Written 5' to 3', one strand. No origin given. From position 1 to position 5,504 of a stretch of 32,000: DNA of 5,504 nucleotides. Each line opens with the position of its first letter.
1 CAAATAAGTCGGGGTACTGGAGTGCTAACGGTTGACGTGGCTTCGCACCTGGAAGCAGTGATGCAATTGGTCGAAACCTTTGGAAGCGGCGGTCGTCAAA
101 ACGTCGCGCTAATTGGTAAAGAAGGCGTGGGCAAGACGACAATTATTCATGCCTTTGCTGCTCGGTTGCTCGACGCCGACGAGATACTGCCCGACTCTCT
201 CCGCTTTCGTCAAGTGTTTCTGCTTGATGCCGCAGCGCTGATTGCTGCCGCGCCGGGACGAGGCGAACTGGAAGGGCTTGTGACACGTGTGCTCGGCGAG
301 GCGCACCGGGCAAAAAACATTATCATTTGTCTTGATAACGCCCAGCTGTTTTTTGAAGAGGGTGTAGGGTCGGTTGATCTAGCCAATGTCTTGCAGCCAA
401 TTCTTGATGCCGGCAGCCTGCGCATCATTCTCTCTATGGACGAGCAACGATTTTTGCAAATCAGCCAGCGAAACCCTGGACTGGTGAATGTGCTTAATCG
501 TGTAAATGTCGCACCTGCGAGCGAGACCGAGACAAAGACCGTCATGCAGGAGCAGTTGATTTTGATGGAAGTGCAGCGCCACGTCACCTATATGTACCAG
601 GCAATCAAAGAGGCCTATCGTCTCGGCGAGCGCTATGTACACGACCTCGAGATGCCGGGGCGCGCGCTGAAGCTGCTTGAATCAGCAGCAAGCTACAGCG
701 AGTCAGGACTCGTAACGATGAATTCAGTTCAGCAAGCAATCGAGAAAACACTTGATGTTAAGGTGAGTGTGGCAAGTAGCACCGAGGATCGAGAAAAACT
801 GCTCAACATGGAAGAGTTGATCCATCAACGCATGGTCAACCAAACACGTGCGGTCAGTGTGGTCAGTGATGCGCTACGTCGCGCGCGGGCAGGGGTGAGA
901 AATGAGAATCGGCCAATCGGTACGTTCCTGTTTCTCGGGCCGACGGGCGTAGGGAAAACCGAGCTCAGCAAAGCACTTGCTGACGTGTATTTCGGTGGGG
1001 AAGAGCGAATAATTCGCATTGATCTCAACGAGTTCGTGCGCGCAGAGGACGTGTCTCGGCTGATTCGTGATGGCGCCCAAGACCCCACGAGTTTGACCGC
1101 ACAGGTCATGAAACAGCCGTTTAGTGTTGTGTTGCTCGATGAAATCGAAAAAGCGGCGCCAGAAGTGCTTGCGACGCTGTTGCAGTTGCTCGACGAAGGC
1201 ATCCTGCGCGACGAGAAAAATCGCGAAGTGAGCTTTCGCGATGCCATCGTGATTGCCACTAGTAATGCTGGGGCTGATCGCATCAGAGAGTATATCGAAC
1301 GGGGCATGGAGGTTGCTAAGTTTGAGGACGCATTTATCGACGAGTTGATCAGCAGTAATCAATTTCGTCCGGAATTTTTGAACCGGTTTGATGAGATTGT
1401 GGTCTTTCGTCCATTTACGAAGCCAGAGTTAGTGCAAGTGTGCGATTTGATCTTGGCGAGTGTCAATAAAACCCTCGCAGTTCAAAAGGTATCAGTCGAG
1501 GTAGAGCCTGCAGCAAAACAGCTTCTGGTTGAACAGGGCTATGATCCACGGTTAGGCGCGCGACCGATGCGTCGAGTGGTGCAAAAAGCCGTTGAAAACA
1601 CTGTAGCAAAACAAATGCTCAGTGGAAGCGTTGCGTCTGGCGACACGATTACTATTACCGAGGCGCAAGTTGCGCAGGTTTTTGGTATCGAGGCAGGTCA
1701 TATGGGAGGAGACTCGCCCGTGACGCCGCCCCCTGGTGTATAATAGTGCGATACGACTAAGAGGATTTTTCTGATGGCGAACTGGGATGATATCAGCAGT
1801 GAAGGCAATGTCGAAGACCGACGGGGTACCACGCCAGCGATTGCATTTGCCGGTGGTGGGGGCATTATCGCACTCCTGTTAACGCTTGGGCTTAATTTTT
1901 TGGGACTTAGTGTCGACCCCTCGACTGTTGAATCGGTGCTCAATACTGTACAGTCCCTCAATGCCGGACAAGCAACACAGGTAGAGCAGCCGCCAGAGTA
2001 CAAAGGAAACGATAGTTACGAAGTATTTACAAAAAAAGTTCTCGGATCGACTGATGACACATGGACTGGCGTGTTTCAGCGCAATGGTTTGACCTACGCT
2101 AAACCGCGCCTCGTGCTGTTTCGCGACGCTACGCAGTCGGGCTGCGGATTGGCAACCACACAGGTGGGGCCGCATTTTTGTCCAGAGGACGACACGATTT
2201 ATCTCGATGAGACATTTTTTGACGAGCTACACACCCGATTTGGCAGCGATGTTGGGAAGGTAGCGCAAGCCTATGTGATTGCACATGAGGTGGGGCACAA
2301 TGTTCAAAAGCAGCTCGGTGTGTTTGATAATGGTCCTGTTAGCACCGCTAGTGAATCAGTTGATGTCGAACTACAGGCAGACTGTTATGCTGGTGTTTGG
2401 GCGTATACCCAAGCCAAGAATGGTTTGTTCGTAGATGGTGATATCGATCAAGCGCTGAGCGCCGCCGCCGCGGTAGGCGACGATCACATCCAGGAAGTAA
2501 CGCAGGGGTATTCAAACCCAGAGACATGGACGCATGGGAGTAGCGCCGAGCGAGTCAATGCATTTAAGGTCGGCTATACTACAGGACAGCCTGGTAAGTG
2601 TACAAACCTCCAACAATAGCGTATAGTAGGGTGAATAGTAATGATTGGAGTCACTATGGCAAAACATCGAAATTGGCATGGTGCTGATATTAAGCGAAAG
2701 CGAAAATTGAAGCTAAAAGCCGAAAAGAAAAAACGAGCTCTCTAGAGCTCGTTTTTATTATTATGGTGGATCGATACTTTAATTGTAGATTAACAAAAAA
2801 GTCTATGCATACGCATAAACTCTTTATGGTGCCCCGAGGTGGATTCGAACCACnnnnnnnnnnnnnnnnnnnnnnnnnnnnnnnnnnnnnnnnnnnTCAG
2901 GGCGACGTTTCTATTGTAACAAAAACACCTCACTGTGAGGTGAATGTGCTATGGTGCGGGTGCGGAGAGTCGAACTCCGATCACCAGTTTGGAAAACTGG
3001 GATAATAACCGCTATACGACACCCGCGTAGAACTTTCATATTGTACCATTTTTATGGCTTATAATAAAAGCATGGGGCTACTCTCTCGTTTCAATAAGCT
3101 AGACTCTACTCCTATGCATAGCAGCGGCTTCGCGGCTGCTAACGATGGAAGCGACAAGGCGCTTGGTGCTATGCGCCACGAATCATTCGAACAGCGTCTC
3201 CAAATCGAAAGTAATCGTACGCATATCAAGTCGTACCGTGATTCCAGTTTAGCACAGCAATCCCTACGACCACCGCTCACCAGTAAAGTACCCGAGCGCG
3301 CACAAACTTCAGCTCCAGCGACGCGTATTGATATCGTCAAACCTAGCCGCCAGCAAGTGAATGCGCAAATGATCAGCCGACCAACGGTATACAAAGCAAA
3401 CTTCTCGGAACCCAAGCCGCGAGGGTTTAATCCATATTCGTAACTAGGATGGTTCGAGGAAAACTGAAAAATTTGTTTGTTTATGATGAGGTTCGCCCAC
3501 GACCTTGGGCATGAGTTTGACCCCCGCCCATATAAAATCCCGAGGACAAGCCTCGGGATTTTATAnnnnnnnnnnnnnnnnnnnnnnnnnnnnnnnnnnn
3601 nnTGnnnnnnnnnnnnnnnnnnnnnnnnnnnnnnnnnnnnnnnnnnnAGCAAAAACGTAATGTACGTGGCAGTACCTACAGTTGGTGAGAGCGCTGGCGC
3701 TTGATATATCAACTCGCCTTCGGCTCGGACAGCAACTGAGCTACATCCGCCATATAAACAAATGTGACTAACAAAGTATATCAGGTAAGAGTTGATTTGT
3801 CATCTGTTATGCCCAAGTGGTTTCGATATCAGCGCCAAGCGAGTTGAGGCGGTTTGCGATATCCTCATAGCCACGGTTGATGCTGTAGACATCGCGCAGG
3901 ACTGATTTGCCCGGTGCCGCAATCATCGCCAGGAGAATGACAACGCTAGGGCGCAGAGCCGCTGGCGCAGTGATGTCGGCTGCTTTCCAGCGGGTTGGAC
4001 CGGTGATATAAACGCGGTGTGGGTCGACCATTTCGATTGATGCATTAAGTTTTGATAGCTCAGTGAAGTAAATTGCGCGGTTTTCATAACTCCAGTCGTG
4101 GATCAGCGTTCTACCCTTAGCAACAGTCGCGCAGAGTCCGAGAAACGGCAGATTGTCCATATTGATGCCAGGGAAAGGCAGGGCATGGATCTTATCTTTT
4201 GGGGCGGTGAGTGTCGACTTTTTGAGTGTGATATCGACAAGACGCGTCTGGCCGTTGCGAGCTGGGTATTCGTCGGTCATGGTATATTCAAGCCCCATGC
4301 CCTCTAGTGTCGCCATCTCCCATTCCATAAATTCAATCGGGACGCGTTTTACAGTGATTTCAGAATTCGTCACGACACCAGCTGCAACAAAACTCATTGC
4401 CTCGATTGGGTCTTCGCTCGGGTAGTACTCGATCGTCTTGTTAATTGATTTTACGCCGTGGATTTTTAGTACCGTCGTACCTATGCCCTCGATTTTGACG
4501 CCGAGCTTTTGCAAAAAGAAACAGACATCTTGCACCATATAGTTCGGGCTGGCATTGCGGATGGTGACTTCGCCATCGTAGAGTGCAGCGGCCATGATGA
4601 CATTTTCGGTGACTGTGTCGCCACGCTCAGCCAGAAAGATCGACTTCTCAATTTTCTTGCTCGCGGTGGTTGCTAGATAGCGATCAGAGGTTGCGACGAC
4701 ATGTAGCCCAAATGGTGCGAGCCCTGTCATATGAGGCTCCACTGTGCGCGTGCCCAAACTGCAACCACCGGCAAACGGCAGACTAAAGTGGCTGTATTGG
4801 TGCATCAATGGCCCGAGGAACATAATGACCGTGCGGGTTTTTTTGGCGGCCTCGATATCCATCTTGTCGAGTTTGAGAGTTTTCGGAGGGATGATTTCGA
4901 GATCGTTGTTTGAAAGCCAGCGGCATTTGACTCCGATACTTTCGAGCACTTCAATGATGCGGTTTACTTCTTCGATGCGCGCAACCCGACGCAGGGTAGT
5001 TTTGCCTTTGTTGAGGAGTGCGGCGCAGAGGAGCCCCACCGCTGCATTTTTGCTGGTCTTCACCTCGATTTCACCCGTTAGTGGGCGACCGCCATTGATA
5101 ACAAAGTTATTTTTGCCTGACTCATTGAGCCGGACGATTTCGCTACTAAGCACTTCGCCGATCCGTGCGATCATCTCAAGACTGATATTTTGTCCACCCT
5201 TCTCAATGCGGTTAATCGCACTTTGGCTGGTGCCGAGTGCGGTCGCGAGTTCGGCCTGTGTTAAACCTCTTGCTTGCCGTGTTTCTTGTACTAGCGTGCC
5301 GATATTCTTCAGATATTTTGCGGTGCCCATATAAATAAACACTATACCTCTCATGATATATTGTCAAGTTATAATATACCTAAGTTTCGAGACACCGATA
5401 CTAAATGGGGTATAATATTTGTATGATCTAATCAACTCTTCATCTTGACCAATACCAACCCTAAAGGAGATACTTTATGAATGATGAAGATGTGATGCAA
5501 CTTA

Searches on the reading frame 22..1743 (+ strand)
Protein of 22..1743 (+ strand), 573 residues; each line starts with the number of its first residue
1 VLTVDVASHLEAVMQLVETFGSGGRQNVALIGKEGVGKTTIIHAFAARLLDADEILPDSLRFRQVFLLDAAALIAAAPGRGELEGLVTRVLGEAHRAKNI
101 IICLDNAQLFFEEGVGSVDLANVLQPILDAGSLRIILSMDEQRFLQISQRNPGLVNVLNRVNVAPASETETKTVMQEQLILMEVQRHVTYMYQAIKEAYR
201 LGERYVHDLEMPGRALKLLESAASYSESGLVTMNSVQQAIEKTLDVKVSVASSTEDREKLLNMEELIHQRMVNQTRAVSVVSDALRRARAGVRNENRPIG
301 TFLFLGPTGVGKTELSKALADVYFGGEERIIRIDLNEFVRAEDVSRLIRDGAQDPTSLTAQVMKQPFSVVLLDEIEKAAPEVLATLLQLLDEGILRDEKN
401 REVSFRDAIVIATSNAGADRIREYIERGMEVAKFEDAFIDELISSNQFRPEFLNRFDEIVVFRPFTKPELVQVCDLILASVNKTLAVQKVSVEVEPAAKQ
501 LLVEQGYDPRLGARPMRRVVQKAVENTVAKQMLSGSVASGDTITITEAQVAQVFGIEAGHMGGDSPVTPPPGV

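Call 56: search_protein_families(library=pfam, proteins=[window:22-1743:+], max_evalue=0.001)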
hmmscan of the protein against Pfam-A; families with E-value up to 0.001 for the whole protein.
window:22-1743:+ (573 aa): 27 families (the best 25 are shown)
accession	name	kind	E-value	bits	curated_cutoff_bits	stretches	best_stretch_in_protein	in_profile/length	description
PF07724.20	AAA_2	-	1.6e-42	145.8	27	1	297-459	1-166/166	AAA domain (Cdc48 subfamily)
PF10431.15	ClpB_D2-small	-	9.6e-23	80.5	21.9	1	466-545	2-81/81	C-terminal, D2-small domain, of ClpB protein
PF07728.20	AAA_5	-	5.2e-17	62.6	22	1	302-417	2-124/139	AAA domain (dynein-related subfamily)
PF00004.35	AAA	-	1.3e-16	61.7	21.2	2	303-427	2-120/131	ATPase family associated with various cellular activities (AAA)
PF13401.12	AAA_22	-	1.4e-10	42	27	1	24-141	4-124/130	AAA domain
PF13191.12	AAA_16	-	1e-09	39.6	32.6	1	9-112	8-146/167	AAA ATPase domain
PF13173.12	AAA_14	-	4.9e-08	33.5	27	0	303-393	6-88/129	AAA domain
PF00005.33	ABC_tran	-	4.1e-06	27.9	25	0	26-54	12-41/137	ABC transporter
PF12775.13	AAA_7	-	4.7e-06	26.7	25.8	0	25-62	33-69/181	P-loop containing dynein motor region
PF13479.12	AAA_24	-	6.2e-06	26.6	27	0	303-385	6-83/195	AAA domain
PF17871.7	AAA_lid_9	-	6.4e-06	26.5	22.8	1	168-253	2-87/104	AAA lid domain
PF01695.23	IstB_IS21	-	9.1e-06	25.8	24.1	0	300-375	93-162/238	IstB-like ATP binding protein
PF20030.5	bpMoxR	-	1.5e-05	24.6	27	0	302-415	34-145/205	MoxR domain in the MoxR-vWA-beta-propeller ternary systems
PF20720.3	nSTAND3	-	1.8e-05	24.9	27.2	0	26-53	18-45/155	Novel STAND NTPase 3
PF13555.12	AAA_29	-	3.5e-05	23.9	27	0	26-50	23-47/61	P-loop containing region of AAA domain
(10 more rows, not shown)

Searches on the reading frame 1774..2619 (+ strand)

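Call 56: search_protein_families(library=pfam, proteins=[window:1774-2619:+], max_evalue=0.001)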
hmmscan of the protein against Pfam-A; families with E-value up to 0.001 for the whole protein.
window:1774-2619:+ (281 aa): 2 families
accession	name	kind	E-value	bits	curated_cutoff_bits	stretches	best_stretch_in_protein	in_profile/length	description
PF04228.19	Zn_peptidase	-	8.3e-76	255.7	23.2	1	3-277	2-288/290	Putative neutral zinc metallopeptidase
PF11350.14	DUF3152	-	0.00022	21.4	25.1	0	117-177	93-152/206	Protein of unknown function (DUF3152)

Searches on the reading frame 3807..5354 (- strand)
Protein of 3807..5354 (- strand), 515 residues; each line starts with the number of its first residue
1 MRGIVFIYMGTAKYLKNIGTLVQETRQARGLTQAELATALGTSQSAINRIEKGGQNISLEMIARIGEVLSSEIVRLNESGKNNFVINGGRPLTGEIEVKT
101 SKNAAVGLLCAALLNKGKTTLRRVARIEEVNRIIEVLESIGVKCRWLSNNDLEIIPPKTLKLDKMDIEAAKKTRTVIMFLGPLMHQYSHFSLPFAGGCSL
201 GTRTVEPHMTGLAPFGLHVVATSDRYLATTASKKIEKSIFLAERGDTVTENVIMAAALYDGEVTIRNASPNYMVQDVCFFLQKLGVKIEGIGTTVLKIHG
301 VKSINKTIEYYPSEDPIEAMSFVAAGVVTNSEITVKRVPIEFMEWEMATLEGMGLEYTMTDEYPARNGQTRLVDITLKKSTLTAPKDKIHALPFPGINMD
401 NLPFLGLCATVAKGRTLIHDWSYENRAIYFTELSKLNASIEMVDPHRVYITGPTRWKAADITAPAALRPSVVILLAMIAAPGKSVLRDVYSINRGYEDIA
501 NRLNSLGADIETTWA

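Call 56: search_protein_families(library=pfam, proteins=[window:3807-5354:-], max_evalue=0.001)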
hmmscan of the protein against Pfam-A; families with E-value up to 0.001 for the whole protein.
window:3807-5354:- (515 aa): 6 families
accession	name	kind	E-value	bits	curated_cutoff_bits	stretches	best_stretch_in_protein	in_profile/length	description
PF00275.25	EPSP_synthase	-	2e-44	152.4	22.8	1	87-503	2-417/417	EPSP synthase (3-phosphoshikimate 1-carboxyvinyltransferase)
PF01381.28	HTH_3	-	4.2e-13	49.5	23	1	23-69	2-48/55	Helix-turn-helix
PF13560.12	HTH_31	-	9.9e-11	42.2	27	1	19-69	3-54/64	Helix-turn-helix domain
PF13744.12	HTH_37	-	6.8e-05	23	27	1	20-55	21-56/80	Helix-turn-helix domain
PF04545.22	Sigma70_r4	-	0.00072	19.5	24.1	0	26-52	16-42/50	Sigma-70, region 4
PF12844.13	HTH_19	-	0.00093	19.5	30.2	0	21-65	3-47/64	Helix-turn-helix domain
